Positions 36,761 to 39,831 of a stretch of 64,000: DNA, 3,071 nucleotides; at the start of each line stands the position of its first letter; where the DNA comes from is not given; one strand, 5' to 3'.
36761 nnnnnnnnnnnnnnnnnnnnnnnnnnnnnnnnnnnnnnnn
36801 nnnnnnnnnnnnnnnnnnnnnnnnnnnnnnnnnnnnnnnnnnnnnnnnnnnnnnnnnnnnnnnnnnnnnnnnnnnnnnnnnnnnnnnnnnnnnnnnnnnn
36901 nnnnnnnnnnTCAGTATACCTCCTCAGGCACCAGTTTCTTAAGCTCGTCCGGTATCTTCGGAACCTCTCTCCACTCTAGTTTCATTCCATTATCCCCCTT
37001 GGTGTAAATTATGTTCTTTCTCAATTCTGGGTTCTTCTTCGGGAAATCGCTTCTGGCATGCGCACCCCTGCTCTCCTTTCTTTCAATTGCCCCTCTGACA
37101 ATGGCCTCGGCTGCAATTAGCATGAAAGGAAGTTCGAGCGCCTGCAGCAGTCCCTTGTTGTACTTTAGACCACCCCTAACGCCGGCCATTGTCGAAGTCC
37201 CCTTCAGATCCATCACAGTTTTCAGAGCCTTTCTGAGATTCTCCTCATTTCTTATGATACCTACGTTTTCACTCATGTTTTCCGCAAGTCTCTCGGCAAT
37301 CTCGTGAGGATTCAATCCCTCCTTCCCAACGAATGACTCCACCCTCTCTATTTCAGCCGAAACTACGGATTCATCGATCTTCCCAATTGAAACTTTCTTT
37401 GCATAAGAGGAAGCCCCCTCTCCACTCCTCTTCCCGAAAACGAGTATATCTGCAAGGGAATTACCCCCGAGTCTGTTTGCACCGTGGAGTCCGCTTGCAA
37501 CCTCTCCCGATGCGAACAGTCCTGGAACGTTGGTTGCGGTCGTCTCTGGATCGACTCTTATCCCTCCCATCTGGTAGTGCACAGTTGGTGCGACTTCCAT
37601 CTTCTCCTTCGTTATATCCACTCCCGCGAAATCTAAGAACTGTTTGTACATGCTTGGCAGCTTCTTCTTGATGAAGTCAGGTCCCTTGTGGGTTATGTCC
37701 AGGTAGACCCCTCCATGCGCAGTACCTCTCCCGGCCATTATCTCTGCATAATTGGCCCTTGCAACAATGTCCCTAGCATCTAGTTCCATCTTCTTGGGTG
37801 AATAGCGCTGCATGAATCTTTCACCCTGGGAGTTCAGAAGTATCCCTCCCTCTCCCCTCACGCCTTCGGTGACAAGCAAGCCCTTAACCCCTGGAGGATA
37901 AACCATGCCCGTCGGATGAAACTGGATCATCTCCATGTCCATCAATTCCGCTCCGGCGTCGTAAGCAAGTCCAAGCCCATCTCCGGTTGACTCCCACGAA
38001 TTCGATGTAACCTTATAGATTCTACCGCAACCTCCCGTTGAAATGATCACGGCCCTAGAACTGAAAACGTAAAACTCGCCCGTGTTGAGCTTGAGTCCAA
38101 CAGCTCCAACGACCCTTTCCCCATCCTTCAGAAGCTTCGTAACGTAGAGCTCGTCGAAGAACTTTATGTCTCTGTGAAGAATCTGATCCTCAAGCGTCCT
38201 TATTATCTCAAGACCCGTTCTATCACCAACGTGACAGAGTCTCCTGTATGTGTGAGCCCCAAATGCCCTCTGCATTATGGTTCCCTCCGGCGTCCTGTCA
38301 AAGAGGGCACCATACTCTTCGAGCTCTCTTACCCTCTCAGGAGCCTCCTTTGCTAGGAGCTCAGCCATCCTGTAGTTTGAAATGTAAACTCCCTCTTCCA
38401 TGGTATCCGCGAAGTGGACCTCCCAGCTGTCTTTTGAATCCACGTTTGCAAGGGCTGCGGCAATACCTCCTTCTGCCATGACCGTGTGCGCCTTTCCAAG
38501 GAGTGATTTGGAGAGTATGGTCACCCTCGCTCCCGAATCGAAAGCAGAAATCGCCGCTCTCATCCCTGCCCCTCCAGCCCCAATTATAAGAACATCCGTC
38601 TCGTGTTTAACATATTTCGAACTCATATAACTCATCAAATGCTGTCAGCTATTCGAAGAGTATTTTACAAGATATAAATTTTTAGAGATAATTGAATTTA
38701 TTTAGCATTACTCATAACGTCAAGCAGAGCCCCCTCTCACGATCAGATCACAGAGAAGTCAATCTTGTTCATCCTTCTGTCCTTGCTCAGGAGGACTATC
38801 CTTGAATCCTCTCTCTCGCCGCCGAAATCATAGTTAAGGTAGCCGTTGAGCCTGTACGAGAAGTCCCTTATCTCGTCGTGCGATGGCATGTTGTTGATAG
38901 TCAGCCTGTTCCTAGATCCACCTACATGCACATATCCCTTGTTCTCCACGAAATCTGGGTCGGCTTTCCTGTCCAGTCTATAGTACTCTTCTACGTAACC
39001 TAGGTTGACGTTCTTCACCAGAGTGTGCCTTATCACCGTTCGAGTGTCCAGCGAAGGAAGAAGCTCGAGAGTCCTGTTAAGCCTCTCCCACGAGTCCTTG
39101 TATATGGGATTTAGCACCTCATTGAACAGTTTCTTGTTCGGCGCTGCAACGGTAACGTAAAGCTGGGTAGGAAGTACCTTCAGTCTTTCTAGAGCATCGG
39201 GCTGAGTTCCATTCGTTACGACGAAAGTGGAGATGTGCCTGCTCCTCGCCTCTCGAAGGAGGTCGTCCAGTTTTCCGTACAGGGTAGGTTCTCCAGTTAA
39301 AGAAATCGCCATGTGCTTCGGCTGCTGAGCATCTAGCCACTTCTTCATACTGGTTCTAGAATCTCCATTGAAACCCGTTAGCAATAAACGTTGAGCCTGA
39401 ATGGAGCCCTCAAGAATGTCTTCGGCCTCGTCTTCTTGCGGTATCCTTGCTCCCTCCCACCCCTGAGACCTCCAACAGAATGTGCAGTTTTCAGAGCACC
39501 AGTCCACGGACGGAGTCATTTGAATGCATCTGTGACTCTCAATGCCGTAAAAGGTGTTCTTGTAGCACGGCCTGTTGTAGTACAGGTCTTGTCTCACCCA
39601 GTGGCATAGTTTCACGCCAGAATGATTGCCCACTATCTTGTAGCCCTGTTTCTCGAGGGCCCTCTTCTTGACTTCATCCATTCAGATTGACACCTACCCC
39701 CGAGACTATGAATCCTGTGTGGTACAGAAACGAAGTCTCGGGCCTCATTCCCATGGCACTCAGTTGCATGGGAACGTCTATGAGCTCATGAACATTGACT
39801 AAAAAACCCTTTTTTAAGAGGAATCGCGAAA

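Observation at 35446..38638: Second complex II operon with a single, non-canonical Cys/His-rich membrane anchor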

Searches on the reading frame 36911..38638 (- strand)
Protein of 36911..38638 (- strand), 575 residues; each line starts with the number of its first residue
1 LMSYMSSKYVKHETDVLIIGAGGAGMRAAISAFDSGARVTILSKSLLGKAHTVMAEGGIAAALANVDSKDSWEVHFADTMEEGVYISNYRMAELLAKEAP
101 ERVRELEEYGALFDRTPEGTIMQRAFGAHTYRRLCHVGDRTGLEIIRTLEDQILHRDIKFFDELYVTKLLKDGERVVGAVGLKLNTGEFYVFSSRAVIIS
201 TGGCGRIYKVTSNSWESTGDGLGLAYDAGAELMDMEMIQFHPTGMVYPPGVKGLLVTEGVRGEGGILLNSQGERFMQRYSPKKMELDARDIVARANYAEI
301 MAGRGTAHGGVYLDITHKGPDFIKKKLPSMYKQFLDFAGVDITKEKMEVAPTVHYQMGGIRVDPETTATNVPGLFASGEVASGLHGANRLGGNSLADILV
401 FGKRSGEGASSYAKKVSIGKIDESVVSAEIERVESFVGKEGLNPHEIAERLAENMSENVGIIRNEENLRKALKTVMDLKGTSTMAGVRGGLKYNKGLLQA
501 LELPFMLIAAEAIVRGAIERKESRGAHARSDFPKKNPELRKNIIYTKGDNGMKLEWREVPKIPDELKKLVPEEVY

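Call 4: search_protein_families(library=pfam, proteins=[window:36911-38638:-], max_evalue=0.1)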
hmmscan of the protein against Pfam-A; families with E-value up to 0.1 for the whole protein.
window:36911-38638:- (575 aa): 12 families
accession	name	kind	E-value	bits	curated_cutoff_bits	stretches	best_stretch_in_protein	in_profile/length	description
PF00890.30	FAD_binding_2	-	7.8e-102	342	20.4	1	15-395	1-414/414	FAD binding domain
PF02910.25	Succ_DH_flav_C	-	1.4e-23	83.7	20.8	1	449-559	2-116/130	Fumarate reductase flavoprotein C-term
PF03486.20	HI0933_like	-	1.8e-09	37.8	50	2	15-45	2-32/244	HI0933-like protein Rossmann domain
PF07992.20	Pyr_redox_2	-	4.9e-08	33.2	26.1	1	15-49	2-31/291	Pyridine nucleotide-disulphide oxidoreductase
PF01266.30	DAO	-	8.1e-06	26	27.9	1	15-123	1-92/353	FAD dependent oxidoreductase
PF13738.12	Pyr_redox_3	-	0.00026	20.8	30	1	10-46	161-197/305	Pyridine nucleotide-disulphide oxidoreductase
PF12831.13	FAD_oxidored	-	0.00069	19.4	27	1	15-45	1-31/416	FAD dependent oxidoreductase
PF01262.27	AlaDh_PNT_C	-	0.00096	19.1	23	1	12-45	27-60/214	Alanine dehydrogenase/PNT, C-terminal domain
PF01946.23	Thi4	-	0.0018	18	26.2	0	9-46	13-51/235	Thi4 family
PF01134.28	GIDA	-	0.0037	16.8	22.1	1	15-45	1-31/391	Glucose inhibited division protein A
PF13241.12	NAD_binding_7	-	0.011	16.8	22.1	1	14-52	8-41/104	Putative NAD(P)-binding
PF01494.25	FAD_binding_3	-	0.021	14.5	22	1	13-44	1-32/349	FAD binding domain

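Call 6: search_protein_families(library=ncbifam, proteins=[window:36911-38638:-], max_evalue=0.1)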
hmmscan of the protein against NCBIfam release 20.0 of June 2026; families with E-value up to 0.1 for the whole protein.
window:36911-38638:- (575 aa): 90 families (the best 25 are shown)
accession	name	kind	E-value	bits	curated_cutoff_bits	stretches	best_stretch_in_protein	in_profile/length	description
NF005866.0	PRK07803.1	equivalog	3.2e-228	759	819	2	8-282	3-290/631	fumarate reductase/succinate dehydrogenase flavoprotein subunit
NF004900.0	PRK06263.1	equivalog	1.3e-195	651.2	718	1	12-550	6-539/546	fumarate reductase (CoM/CoB) subunit TfrA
TIGR01812.1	sdhA_frdA_Gneg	subfamily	1.9e-173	578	567.3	1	15-559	1-556/568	succinate dehydrogenase or fumarate reductase, flavoprotein subunit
TIGR01816.1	sdhA_forward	equivalog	2.4e-155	518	727.35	1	12-551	1-558/584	succinate dehydrogenase flavoprotein subunit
NF004724.0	PRK06069.1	subfamily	2.2e-153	511.5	826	1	13-559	5-565/577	succinate dehydrogenase/fumarate reductase flavoprotein subunit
NF004613.0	PRK05945.1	equivalog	2.6e-138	462.1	824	1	13-559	3-563/575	succinate dehydrogenase/fumarate reductase flavoprotein subunit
NF005037.0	PRK06452.1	equivalog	3.5e-131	438.5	862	1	11-557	3-552/566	succinate dehydrogenase flavoprotein subunit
NF006686.0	PRK09231.1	equivalog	1.6e-126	423.2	854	1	13-559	5-569/598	fumarate reductase (quinol) flavoprotein subunit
TIGR01176.1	fum_red_Fp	equivalog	1.2e-121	407.2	932.7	1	13-559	3-567/580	fumarate reductase (quinol) flavoprotein subunit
TIGR00551.1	nadB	equivalog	1.7e-121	406.3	452.75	1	12-533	1-489/489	L-aspartate oxidase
NF006383.0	PRK08626.1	equivalog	5.7e-118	394.9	663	2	117-537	132-558/657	fumarate reductase flavoprotein subunit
NF042982.1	MFR_Fp_SdhA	equivalog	4.5e-117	392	1100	1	13-559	47-601/612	8-methylmenaquinol:fumarate reductase flavoprotein subunit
NF005867.0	PRK07804.1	equivalog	1.2e-116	390.2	639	1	6-552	11-536/548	L-aspartate oxidase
NF005701.0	PRK07512.1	equivalog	3.5e-116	388.6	528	1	8-544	4-495/516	L-aspartate oxidase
NF005978.0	PRK08071.1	equivalog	3.2e-108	362.4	621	1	13-549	3-506/514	L-aspartate oxidase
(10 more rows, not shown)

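Call 22: search_solved_structures(query=window:36911-38638:-, max_evalue=1e-50)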
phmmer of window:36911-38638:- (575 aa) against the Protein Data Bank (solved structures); distinct sequences matched with E-value up to 1e-50: 32.
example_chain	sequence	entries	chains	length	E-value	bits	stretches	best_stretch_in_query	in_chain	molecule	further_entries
7d6v_A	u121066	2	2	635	3.2e-172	577.2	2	8-283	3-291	Succinate dehydrogenase subunit A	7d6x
6lum_A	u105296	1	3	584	3e-127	428.8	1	11-550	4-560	Succinate dehydrogenase subunit A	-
4ysx_A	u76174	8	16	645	4.6e-110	372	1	7-539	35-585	Succinate dehydrogenase flavoprotein | Succinate dehydrogenase [ubiquinone] flavoprotein subunit, mitochondrial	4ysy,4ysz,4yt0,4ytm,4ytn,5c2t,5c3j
3vr8_A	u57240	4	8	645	6.4e-110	371.6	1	7-539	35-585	Flavoprotein subunit of complex II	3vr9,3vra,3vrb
1nek_A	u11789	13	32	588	1.4e-107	363.8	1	12-538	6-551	Succinate dehydrogenase flavoprotein subunit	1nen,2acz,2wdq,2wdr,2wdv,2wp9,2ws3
9qdl_A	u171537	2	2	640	9.2e-107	361.2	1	10-538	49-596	Succinate dehydrogenase [ubiquinone] flavoprotein subunit, mitochondrial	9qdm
9kps_A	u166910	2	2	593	9.5e-107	361.1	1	10-538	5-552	Succinate dehydrogenase [ubiquinone] flavoprotein subunit, mitochondrial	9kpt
9lig_A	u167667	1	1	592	9.5e-107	361.1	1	10-538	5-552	Succinate dehydrogenase [ubiquinone] flavoprotein subunit, mitochondrial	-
9kq3_A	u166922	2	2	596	9.6e-107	361.1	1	10-538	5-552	Succinate dehydrogenase [ubiquinone] flavoprotein subunit, mitochondrial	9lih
1zoy_A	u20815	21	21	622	2.1e-103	350.1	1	9-538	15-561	FAD-binding protein | Succinate dehydrogenase [ubiquinone] flavoprotein subunit, mitochondrial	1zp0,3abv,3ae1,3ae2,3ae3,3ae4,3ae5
4ytp_A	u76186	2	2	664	2.7e-103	349.7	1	9-538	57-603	Succinate dehydrogenase [ubiquinone] flavoprotein subunit, mitochondrial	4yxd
1yq3_A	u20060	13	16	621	7.3e-103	348.3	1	9-536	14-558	Succinate dehydrogenase flavoprotein subunit | Succinate dehydrogenase [ubiquinone] flavoprotein subunit, mitochondrial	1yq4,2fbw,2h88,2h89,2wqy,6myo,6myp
6vax_A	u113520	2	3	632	1.6e-101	343.9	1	9-535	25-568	Succinate dehydrogenase [ubiquinone] flavoprotein subunit, mitochondrial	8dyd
8gs8_A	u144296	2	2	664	1.9e-101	343.6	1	9-535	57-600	Succinate dehydrogenase [ubiquinone] flavoprotein subunit, mitochondrial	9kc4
8dye_A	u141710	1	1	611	2.5e-101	343.2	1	10-535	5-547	Succinate dehydrogenase [ubiquinone] flavoprotein subunit, mitochondrial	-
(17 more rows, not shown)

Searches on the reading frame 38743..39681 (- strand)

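Call 4: search_protein_families(library=pfam, proteins=[window:38743-39681:-], max_evalue=0.1)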
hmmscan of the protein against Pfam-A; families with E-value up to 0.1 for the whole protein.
window:38743-39681:- (312 aa): 2 families
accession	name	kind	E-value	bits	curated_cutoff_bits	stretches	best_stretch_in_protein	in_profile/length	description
PF08608.17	Wyosine_form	-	1.4e-22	80.1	22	1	239-300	1-63/63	Wyosine base formation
PF04055.27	Radical_SAM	-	5.4e-17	62.9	29.5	1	59-235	4-164/166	Radical SAM superfamily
